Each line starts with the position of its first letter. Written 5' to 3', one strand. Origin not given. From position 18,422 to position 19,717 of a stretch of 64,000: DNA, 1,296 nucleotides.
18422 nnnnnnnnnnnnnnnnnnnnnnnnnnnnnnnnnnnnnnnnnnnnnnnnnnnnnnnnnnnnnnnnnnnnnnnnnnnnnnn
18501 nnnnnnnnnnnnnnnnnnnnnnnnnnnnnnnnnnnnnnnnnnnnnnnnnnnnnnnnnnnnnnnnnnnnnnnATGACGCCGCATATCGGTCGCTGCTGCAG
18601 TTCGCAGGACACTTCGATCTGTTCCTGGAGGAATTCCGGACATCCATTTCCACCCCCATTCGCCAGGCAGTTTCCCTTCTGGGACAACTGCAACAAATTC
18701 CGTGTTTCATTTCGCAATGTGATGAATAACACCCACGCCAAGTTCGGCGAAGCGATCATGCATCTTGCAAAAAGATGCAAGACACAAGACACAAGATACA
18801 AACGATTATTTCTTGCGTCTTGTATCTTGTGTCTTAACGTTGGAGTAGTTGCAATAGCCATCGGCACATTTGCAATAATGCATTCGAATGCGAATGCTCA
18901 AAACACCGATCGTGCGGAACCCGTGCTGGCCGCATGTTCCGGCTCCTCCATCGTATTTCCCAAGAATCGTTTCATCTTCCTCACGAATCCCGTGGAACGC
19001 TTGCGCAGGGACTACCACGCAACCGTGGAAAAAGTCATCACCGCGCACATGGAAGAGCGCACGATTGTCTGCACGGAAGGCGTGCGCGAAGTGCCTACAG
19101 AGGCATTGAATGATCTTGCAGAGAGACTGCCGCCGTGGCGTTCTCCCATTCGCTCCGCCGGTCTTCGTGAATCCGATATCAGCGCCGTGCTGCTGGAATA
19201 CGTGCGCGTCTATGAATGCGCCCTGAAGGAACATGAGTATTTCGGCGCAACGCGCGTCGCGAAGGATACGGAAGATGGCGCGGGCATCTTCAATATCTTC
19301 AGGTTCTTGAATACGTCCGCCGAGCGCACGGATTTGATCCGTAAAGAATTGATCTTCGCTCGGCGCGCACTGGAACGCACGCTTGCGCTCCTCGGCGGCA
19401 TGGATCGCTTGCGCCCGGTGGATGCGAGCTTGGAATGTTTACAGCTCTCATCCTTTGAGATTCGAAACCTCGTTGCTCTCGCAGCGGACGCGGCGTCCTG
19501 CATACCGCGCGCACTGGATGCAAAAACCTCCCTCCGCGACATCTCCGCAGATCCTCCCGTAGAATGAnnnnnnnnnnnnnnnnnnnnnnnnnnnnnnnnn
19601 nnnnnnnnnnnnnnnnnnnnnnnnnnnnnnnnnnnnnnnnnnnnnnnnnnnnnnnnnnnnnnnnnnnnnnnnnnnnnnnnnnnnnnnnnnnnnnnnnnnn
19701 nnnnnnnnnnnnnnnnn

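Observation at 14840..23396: Translationally coupled five-gene operon encoding only signal-peptide-bearing, Cys-rich proteins of unknown family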

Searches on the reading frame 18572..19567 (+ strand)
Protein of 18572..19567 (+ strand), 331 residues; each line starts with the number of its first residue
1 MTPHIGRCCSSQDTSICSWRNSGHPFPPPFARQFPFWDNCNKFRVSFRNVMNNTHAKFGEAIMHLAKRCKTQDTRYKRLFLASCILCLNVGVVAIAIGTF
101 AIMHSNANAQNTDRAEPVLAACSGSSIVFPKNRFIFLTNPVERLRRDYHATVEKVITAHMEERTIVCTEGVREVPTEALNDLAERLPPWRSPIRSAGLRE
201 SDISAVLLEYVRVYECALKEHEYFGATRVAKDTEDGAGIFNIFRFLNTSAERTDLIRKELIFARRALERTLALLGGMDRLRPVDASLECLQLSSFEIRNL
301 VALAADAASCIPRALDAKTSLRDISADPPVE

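Call 3: search_protein_families(library=pfam, proteins=[window:18572-19567:+], max_evalue=1)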
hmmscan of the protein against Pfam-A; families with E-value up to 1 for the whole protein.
window:18572-19567:+ (331 aa): 0 families

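Call 4: search_protein_families(library=ncbifam, proteins=[window:18572-19567:+], max_evalue=1)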
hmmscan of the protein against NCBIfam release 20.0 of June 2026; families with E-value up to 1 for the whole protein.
window:18572-19567:+ (331 aa): 0 families

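Call 49: search_protein_families(library=pfam, alignment_id=A5, max_evalue=0.5)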
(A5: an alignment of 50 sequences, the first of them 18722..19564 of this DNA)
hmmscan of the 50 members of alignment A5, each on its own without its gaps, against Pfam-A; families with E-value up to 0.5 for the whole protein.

A. member 1, window:18722-19564:+ (281 aa): 0 families

B. families by the number of members that match (of 50 scanned): 7 families
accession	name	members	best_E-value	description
PF24611.2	Spectrin_Anc-1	1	0.062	Nuclear anchorage protein 1, spectrin-like repeat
PF23338.1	PTHB1_hp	1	0.081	PTHB1 hairpin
PF03707.21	MHYT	1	0.11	Bacterial signalling protein N terminal repeat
PF20849.2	TelK_muzzle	1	0.2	Protelomerase, muzzle domain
PF10504.14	DUF2452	1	0.26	Protein of unknown function (DUF2452)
PF13627.12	LptM_cons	1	0.36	LPS-assembly lipoprotein LptM, conserved region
PF04637.17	Herpes_pp85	1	0.41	Herpesvirus phosphoprotein 85 (HHV6-7 U14/HCMV UL25)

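Call 52: search_solved_structures(query=A5, max_evalue=10)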
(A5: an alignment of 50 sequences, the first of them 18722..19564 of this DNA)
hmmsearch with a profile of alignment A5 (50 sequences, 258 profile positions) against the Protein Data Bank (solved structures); distinct sequences matched with E-value up to 10: 2.
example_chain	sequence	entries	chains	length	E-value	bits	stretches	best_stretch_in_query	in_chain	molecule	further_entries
7bhy_A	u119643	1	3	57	0.5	12.9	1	158-198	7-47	Deoxyribonucleoside regulator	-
6gzf_A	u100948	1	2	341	1.9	11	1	44-133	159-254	Glutathione S-transferase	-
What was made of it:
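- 18722..19567 (+): p3, 281 aa (or 229 aa from a later start): N-terminally anchored or secreted in this genome, lipoprotein in about half of the orthologues; five conserved Cys (odd). No Pfam or PDB match (calls 49, 52).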

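Call 87: search_protein_families(library=phrogs, proteins=[window:18722-19567:+], max_evalue=0.1)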
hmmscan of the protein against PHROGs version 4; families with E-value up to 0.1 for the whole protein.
window:18722-19567:+ (281 aa): 0 families

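Call 88: search_protein_families(library=padloc, proteins=[window:18722-19567:+], max_evalue=0.1)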
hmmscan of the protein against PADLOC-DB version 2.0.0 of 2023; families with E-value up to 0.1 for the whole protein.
window:18722-19567:+ (281 aa): 0 families
